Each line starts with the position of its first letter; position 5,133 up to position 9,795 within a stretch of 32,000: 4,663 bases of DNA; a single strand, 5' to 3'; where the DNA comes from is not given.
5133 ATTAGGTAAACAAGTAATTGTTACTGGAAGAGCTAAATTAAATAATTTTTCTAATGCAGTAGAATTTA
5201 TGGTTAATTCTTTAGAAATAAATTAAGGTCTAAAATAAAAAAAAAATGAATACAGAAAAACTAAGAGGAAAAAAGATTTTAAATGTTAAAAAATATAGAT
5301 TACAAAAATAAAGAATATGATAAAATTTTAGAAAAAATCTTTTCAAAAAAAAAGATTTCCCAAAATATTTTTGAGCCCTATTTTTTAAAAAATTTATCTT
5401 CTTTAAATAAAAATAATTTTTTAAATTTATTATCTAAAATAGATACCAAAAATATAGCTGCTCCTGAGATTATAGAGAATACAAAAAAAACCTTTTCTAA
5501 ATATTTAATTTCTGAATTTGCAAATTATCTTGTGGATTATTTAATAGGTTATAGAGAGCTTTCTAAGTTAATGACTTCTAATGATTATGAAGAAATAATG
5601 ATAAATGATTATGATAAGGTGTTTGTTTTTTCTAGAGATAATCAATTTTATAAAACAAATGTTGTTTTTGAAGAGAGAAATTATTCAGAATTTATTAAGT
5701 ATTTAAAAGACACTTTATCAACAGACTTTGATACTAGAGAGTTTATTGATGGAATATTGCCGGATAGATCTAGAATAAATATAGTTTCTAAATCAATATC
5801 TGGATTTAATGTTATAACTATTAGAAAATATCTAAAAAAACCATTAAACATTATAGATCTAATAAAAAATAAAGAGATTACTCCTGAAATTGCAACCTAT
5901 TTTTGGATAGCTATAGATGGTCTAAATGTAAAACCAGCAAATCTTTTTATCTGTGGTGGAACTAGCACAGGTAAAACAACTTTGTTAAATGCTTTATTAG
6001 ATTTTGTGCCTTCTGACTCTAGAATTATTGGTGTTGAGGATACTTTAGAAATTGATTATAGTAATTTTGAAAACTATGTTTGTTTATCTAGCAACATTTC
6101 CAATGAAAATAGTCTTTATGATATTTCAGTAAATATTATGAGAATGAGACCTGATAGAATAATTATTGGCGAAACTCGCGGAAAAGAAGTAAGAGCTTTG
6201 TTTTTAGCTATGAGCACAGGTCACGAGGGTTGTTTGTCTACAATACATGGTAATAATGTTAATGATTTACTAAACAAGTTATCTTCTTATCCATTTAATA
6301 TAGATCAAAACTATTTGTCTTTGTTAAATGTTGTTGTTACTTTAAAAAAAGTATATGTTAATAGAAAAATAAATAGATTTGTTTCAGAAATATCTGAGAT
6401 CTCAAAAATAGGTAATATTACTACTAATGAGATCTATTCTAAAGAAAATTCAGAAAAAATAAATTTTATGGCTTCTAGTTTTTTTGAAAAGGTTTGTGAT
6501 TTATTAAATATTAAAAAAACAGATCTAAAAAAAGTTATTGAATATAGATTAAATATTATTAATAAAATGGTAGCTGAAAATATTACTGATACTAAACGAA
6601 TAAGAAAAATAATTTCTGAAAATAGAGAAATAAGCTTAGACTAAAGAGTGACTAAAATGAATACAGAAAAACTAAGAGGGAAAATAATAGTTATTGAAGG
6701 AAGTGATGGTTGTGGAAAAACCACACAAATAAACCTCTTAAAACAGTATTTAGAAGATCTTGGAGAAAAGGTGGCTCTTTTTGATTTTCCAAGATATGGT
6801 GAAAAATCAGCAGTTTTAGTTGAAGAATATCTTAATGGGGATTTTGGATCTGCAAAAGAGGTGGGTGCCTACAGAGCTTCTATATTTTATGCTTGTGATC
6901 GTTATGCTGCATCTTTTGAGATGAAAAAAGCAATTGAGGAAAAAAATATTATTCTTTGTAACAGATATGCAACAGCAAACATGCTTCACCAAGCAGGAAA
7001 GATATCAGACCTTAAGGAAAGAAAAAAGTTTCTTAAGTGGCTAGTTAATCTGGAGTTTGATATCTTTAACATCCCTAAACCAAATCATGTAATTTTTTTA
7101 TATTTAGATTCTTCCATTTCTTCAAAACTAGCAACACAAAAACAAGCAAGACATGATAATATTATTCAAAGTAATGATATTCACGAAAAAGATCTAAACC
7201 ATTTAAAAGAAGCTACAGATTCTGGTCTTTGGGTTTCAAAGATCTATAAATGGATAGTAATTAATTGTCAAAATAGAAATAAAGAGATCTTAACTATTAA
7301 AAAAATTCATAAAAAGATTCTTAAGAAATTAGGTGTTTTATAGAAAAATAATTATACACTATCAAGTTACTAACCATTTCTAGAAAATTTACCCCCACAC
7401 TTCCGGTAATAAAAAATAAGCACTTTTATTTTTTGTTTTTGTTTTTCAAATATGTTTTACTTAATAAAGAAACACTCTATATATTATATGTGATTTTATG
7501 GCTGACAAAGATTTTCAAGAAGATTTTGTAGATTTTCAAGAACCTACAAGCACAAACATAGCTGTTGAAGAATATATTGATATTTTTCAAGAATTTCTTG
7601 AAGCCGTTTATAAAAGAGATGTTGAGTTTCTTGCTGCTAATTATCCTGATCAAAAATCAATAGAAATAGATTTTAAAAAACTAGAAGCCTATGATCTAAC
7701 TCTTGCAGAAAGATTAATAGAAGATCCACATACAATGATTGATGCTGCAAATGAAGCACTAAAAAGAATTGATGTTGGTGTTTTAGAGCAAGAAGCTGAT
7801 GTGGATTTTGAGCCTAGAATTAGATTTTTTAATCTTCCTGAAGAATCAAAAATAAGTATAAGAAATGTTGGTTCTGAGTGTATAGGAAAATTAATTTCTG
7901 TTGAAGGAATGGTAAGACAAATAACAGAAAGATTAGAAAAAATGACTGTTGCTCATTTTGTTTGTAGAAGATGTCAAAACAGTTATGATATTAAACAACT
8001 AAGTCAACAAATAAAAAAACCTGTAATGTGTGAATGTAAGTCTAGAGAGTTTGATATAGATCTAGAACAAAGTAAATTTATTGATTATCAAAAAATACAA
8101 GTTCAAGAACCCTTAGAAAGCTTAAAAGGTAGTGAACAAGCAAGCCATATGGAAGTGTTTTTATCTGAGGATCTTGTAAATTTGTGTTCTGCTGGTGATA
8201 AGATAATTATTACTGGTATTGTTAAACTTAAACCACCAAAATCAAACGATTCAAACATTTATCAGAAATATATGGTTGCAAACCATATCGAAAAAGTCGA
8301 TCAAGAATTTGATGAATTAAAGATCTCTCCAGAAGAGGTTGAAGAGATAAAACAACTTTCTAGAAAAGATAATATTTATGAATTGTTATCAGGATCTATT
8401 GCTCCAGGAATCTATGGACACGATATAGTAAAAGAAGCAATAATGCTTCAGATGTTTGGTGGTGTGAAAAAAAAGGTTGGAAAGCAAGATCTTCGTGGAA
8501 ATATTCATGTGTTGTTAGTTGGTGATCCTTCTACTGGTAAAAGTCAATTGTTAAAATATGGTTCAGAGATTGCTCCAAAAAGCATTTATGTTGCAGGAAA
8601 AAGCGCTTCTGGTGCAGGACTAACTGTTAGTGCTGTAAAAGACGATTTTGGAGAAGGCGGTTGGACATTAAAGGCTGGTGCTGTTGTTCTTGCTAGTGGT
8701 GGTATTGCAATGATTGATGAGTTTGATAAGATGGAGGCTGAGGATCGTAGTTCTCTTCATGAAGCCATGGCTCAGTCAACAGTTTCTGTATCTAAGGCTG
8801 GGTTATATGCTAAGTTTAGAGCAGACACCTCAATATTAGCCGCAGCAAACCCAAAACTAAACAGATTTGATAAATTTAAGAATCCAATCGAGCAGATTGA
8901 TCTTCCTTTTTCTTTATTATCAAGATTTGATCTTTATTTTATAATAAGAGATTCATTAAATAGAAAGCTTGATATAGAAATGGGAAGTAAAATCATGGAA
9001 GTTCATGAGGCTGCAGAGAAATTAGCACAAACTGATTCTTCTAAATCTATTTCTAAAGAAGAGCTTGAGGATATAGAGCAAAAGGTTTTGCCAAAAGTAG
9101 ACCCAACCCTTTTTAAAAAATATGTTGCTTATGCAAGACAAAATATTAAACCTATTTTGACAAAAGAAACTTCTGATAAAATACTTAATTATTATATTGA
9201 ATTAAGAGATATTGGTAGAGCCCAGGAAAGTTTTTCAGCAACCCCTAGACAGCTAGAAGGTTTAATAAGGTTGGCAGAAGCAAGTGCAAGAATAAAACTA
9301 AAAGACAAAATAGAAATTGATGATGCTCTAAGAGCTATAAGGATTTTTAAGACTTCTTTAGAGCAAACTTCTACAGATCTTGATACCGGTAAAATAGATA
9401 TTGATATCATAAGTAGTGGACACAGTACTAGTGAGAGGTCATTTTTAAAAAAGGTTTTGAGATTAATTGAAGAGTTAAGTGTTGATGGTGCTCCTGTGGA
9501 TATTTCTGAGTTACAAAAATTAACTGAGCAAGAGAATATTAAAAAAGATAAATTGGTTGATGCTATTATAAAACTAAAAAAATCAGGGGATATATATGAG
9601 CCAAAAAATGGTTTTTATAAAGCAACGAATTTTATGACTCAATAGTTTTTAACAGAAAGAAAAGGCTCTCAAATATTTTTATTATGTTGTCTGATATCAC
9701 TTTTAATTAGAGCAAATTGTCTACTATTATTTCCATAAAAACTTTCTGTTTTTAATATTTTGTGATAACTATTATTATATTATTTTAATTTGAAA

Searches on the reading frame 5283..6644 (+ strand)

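Call 30: search_protein_families(library=pfam, proteins=[window:5283-6644:+], max_evalue=0.00001)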
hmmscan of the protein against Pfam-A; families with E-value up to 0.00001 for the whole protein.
window:5283-6644:+ (453 aa): 1 family
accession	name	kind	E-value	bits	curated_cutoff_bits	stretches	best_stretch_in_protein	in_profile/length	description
PF00437.27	T2SSE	-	2.9e-27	95.7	24.9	1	215-352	139-273/370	Type II/IV secretion system protein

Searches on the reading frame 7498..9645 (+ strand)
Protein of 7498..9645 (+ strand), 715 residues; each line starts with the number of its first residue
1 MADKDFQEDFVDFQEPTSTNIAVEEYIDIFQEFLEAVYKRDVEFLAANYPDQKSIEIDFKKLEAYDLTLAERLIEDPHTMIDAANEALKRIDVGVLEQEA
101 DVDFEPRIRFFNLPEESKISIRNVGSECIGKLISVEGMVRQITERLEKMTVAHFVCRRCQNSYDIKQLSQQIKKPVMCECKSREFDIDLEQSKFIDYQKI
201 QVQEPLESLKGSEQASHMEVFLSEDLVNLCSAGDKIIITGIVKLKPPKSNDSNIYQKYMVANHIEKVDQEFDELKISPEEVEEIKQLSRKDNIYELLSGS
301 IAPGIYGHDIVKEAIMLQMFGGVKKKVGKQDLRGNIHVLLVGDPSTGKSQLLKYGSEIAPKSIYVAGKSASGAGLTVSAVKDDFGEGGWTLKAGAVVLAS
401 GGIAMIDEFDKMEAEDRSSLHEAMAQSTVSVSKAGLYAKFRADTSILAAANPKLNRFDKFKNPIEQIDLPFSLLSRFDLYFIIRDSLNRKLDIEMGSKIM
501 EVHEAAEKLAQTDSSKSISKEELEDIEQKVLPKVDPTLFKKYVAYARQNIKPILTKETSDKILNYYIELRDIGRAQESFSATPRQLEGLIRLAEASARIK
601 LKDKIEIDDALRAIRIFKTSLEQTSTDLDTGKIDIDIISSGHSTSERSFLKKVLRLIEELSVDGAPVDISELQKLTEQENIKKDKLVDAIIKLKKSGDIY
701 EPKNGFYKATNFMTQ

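Call 30: search_protein_families(library=pfam, proteins=[window:7498-9645:+], max_evalue=0.00001)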
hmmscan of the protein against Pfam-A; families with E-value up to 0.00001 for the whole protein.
window:7498-9645:+ (715 aa): 6 families
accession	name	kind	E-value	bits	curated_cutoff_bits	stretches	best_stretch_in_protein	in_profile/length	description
PF00493.29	MCM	-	1.5e-82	276.5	23.3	1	281-503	2-224/224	MCM P-loop domain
PF17207.9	MCM_OB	-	6e-28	97.6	24.8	1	121-244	2-124/126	MCM OB domain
PF17855.7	MCM_lid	-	3e-25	89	27.4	1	538-621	2-87/87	MCM AAA-lid domain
PF01078.27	Mg_chelatase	-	1.8e-08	34.5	20.3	1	387-452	93-158/207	Magnesium chelatase, subunit ChlI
PF14551.11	MCM_N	-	4e-07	30.8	24.9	1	30-91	4-72/95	MCM N-terminal domain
PF21120.3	MCM_WH_arc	-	3.9e-06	27.2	26.1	0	651-708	4-63/63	Archaeal MCM, winged-helix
